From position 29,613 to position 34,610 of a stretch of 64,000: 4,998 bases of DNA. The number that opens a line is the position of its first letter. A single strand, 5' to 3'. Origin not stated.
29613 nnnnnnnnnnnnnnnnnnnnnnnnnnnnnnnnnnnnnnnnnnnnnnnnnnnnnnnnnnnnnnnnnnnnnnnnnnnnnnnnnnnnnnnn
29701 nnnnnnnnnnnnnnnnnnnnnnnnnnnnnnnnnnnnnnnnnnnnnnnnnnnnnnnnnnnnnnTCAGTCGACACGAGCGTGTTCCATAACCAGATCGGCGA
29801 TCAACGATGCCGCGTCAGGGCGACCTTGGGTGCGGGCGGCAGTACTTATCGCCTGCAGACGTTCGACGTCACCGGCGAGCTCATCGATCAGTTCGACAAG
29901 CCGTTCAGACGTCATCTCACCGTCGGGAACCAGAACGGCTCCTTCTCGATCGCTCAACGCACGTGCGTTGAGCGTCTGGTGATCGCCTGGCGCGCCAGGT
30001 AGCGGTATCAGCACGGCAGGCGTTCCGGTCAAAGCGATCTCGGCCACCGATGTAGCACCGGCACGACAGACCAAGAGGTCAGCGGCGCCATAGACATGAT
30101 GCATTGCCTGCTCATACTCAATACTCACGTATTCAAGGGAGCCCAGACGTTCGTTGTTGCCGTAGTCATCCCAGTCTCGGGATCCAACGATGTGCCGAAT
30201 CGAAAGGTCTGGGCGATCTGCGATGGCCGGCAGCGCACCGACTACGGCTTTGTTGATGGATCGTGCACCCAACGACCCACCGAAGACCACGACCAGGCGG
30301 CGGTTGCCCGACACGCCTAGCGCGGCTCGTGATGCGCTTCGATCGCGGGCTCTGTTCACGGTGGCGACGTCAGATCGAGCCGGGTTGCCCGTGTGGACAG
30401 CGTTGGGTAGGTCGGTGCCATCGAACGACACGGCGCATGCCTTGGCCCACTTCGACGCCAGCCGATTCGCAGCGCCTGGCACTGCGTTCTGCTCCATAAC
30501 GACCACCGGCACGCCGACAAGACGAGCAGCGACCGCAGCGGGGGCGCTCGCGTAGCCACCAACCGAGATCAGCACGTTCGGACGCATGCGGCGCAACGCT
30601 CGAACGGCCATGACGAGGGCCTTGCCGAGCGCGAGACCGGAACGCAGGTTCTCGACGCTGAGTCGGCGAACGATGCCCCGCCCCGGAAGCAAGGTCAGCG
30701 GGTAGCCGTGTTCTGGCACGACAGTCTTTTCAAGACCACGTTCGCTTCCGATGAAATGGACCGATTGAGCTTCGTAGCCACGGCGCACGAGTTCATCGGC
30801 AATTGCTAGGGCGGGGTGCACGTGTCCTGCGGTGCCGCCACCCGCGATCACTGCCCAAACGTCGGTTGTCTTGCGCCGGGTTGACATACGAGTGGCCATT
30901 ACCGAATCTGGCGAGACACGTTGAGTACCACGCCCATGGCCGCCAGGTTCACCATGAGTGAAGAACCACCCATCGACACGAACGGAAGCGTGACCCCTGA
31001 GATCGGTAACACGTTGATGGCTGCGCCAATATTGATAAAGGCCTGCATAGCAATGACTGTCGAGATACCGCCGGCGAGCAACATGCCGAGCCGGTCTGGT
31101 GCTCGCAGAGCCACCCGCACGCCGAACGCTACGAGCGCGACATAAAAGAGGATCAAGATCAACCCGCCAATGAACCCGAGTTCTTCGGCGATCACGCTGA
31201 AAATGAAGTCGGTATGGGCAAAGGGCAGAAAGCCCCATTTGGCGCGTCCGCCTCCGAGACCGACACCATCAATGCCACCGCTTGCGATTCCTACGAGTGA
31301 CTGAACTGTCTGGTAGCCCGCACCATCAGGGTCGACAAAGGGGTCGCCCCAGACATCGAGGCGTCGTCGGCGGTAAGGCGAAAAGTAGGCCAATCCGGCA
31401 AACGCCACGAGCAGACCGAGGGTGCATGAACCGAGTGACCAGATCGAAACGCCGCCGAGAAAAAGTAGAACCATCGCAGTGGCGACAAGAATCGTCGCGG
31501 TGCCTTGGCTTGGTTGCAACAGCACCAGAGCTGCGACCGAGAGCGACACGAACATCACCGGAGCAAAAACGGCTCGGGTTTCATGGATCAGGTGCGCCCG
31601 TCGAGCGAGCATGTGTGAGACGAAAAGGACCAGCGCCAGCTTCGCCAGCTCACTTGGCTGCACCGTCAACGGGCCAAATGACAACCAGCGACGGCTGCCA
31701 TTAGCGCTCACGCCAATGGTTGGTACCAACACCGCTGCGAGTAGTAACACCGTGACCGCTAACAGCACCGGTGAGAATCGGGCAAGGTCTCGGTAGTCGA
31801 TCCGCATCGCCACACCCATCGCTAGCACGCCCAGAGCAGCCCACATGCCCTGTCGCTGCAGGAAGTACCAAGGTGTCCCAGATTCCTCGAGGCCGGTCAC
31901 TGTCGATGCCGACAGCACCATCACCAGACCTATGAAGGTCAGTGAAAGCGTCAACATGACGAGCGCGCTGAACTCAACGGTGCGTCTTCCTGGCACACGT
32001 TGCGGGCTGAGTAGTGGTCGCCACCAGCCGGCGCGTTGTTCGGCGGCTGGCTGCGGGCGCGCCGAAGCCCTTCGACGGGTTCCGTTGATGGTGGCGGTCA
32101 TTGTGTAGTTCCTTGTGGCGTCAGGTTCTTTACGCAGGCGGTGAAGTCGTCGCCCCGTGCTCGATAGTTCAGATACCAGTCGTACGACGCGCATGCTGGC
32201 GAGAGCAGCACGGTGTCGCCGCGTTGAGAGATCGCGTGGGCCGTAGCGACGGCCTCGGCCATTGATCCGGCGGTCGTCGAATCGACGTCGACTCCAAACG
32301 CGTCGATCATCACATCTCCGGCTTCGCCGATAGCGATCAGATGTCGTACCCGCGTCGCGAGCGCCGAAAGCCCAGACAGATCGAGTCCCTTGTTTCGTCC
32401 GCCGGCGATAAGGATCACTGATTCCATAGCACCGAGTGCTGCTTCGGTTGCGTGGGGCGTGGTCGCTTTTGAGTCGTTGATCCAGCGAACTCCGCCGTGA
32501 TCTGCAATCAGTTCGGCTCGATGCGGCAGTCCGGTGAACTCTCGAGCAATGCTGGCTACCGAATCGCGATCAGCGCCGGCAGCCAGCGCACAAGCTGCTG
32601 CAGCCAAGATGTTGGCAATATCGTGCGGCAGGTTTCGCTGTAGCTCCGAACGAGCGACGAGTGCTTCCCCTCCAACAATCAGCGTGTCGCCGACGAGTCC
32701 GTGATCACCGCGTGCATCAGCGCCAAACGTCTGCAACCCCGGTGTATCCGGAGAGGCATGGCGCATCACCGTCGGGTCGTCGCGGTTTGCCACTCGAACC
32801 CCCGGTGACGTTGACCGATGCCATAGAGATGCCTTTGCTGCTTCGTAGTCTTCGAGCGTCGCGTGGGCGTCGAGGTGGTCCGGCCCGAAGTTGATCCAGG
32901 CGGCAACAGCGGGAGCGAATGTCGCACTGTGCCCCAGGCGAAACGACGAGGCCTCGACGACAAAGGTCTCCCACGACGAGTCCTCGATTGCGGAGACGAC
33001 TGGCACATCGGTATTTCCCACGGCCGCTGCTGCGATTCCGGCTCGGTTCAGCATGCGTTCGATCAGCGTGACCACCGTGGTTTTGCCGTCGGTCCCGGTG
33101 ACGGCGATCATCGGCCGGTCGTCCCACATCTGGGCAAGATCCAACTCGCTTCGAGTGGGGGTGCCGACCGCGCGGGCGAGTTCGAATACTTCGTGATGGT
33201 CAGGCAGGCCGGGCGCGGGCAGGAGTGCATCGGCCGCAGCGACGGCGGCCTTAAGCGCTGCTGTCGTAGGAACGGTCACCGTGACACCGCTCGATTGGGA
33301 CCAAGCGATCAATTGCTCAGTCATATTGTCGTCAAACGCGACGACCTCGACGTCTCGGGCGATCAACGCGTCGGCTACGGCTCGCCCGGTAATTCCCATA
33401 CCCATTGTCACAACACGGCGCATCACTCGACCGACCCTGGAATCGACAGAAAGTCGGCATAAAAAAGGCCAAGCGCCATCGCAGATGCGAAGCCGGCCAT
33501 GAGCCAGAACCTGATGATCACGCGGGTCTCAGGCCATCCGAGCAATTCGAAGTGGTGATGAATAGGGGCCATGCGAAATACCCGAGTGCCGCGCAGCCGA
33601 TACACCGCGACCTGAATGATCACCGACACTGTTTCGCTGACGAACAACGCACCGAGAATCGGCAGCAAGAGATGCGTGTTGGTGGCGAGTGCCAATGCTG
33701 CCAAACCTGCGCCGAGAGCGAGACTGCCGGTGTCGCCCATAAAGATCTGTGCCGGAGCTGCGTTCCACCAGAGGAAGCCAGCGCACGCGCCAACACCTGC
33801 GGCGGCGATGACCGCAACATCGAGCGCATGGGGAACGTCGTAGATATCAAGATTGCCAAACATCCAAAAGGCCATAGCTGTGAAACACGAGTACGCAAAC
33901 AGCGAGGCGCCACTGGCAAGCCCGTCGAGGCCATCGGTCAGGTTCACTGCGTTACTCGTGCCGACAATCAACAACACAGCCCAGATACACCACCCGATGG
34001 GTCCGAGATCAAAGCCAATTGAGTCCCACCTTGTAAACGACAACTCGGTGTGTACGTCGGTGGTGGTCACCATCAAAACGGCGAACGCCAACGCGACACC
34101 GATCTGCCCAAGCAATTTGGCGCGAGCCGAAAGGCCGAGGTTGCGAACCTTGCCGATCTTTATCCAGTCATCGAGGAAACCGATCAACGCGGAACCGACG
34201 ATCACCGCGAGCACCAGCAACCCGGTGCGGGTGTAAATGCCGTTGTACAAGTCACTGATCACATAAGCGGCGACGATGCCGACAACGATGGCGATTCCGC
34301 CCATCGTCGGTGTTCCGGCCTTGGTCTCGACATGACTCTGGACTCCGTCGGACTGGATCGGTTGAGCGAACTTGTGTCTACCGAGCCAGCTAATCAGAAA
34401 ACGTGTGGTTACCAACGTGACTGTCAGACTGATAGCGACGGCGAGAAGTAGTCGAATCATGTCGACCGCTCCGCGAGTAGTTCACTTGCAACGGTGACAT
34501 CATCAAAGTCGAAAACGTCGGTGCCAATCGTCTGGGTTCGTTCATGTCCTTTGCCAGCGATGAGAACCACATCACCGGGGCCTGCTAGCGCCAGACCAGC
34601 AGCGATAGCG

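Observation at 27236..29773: MurC and MurB fused into a single 845-aa polypeptide inside the dcw cluster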

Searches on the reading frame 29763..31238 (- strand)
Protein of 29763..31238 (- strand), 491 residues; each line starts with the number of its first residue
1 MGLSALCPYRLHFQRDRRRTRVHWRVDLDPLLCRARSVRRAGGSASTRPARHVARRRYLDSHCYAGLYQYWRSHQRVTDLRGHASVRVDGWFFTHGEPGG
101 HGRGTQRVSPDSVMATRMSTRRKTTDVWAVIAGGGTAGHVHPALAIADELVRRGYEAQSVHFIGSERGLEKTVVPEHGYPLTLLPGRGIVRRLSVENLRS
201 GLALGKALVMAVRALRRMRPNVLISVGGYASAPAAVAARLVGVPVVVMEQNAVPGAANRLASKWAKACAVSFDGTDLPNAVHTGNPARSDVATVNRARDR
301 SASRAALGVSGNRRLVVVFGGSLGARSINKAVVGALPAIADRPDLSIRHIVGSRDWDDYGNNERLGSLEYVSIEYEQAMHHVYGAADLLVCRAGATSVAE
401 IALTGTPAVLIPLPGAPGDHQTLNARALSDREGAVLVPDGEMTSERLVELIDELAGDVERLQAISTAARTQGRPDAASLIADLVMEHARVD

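Call 28: search_protein_families(library=pfam, proteins=[window:29763-31238:-], max_evalue=0.00001)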
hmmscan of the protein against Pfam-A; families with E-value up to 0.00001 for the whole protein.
window:29763-31238:- (491 aa): 3 families
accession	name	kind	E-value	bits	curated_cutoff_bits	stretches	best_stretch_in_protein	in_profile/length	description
PF03033.26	Glyco_transf_28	-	3.1e-35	121.7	26.2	1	130-269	2-138/139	Glycosyltransferase family 28 N-terminal domain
PF04101.22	Glyco_tran_28_C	-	4.5e-34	118.3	22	1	316-479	2-165/166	Glycosyltransferase family 28 C-terminal domain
PF13579.12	Glyco_trans_4_4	-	9e-06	26.6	29.7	1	143-265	7-117/158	Glycosyl transferase 4-like domain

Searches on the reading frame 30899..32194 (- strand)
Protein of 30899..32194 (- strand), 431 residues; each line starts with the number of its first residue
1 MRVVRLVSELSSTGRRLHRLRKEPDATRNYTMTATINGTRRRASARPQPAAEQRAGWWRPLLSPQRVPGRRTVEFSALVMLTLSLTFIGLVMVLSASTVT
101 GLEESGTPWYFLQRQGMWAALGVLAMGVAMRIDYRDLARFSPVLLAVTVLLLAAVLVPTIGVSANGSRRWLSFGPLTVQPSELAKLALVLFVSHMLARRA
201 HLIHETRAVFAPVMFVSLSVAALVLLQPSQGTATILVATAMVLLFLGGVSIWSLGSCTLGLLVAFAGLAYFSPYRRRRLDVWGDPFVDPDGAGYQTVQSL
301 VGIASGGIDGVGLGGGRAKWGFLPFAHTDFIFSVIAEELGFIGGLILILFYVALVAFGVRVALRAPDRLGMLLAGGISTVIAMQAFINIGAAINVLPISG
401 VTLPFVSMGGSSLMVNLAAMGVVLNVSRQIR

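Call 28: search_protein_families(library=pfam, proteins=[window:30899-32194:-], max_evalue=0.00001)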
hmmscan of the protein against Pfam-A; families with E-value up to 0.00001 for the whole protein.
window:30899-32194:- (431 aa): 1 family
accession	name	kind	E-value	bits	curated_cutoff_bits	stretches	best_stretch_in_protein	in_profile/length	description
PF01098.24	FTSW_RODA_SPOVE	-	1.1e-104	350.8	26.4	1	78-429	3-353/356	Cell cycle protein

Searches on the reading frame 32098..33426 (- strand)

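Call 28: search_protein_families(library=pfam, proteins=[window:32098-33426:-], max_evalue=0.00001)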
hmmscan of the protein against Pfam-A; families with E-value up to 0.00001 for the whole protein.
window:32098-33426:- (442 aa): 2 families
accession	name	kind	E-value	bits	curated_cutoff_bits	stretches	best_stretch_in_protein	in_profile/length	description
PF08245.18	Mur_ligase_M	-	1.1e-25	91.2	24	1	109-279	1-199/200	Mur ligase middle domain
PF02875.26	Mur_ligase_C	-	4.3e-12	47.4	28.4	1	302-412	1-127/127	Mur ligase, glutamate ligase domain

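Call 39: search_protein_families(library=ncbifam, proteins=[window:32098-33426:-], max_evalue=1e-10)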
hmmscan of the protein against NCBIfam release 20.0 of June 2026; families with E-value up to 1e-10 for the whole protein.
window:32098-33426:- (442 aa): 12 families
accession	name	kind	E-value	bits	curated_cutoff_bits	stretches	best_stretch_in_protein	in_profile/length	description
TIGR01087.1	murD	equivalog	5.7e-102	342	211.95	1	5-433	2-440/441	UDP-N-acetylmuramoyl-L-alanine--D-glutamate ligase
NF008896.0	PRK11929.1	equivalog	2.9e-24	85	1023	0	145-222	173-252/965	bifunctional UDP-N-acetylmuramoyl-L-alanyl-D-glutamate--2,6-diaminopimelate ligase MurE/UDP-N-acetylmuramoyl-tripeptide--D-alanyl-D-alanine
NF001124.0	PRK00139.1-2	equivalog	1.2e-23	83.6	476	1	146-336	171-373/500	UDP-N-acetylmuramoyl-L-alanyl-D-glutamate--2,6-diaminopimelate ligase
TIGR01082.1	murC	equivalog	8.9e-23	81.1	335.1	1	11-334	11-337/449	UDP-N-acetylmuramate--L-alanine ligase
NF001126.0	PRK00139.1-4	equivalog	4.4e-21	75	373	1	148-334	168-362/486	UDP-N-acetylmuramoyl-L-alanyl-D-glutamate--2,6-diaminopimelate ligase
TIGR01085.1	murE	subfamily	9.7e-20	70.9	257.3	1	102-335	83-353/472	UDP-N-acetylmuramyl-tripeptide synthetase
NF053645.1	pMurC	equivalog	4.2e-17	62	560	1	9-224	6-231/492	pseudomurein biosynthesis peptide ligase pMurC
TIGR01143.1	murF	subfamily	8.3e-16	57.9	288.6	1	105-336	75-320/418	UDP-N-acetylmuramoyl-tripeptide--D-alanyl-D-alanine ligase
NF053647.1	pMurD2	equivalog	3.1e-15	56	550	1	4-197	2-199/405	pseudomurein biosynthesis peptide ligase pMurD2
NF001123.0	PRK00139.1-1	equivalog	1.7e-14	53.4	586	0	104-219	107-243/493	UDP-N-acetylmuramoyl-L-alanyl-D-glutamate--2,6-diaminopimelate ligase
NF053648.1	pMurE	equivalog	6.1e-11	41.7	600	0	106-310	125-327/464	pseudomurein biosynthesis peptide ligase pMurE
NF053646.1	pMurD1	equivalog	8.6e-11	41.1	610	0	5-334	3-348/465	pseudomurein biosynthesis peptide ligase pMurD1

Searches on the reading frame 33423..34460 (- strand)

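Call 28: search_protein_families(library=pfam, proteins=[window:33423-34460:-], max_evalue=0.00001)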
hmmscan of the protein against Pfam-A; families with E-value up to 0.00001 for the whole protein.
window:33423-34460:- (345 aa): 2 families
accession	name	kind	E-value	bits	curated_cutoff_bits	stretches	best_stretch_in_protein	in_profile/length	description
PF00953.26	Glycos_transf_4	-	8.1e-31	107.6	27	1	82-259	3-158/160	Glycosyl transferase family 4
PF10555.14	MraY_sig1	-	6.3e-06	25.8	20.1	0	47-59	1-13/13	Phospho-N-acetylmuramoyl-pentapeptide-transferase signature 1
